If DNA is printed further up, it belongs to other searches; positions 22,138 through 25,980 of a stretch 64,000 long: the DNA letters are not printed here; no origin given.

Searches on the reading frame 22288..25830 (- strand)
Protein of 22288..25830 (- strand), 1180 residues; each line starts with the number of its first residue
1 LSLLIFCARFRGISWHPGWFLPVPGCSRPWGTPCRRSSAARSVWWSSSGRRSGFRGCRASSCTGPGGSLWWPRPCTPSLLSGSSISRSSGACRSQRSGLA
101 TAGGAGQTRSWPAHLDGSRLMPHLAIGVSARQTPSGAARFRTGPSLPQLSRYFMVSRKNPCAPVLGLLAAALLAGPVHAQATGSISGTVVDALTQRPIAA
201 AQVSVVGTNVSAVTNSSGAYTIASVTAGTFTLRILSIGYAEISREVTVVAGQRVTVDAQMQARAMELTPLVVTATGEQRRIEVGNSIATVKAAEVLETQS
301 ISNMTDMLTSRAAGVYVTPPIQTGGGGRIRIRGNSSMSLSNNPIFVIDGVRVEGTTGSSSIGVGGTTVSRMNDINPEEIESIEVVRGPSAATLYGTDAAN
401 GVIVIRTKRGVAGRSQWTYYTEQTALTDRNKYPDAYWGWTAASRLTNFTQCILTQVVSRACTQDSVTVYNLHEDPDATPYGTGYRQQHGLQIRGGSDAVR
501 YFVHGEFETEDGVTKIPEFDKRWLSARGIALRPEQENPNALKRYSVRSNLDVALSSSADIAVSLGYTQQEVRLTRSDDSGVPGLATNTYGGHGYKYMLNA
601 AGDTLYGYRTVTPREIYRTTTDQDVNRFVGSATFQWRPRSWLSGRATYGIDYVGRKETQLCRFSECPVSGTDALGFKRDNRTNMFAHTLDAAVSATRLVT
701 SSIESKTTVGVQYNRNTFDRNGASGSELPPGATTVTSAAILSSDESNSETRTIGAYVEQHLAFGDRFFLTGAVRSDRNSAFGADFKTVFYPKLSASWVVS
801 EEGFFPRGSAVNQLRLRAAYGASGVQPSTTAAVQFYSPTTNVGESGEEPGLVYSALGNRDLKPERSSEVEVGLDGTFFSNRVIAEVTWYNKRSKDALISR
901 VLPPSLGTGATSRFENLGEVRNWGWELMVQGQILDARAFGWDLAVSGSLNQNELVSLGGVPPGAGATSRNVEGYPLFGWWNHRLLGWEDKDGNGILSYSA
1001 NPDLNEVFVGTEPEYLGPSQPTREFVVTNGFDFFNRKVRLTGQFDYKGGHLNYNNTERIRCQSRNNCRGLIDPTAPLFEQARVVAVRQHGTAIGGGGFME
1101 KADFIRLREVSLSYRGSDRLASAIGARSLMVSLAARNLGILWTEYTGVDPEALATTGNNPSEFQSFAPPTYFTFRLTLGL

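Call 59: search_protein_families(library=pfam, proteins=[window:22288-25830:-], max_evalue=0.00001)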
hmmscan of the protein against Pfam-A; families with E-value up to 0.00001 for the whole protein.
window:22288-25830:- (1180 aa): 4 families
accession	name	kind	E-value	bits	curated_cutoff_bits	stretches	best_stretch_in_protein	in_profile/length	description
PF00593.30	TonB_dep_Rec_b-barrel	-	2.5e-29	103.9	27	1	583-966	31-372/436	TonB dependent receptor-like, beta-barrel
PF13715.12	CarbopepD_reg_2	-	1.2e-17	64.2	32.2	1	185-272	1-88/88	CarboxypepD_reg-like domain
PF07715.20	Plug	-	4e-17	63.1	23.9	1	285-402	7-107/107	TonB-dependent Receptor Plug Domain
PF13620.12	CarboxypepD_reg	-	9.3e-17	61.6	32.3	1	184-261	1-82/82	Carboxypeptidase regulatory-like domain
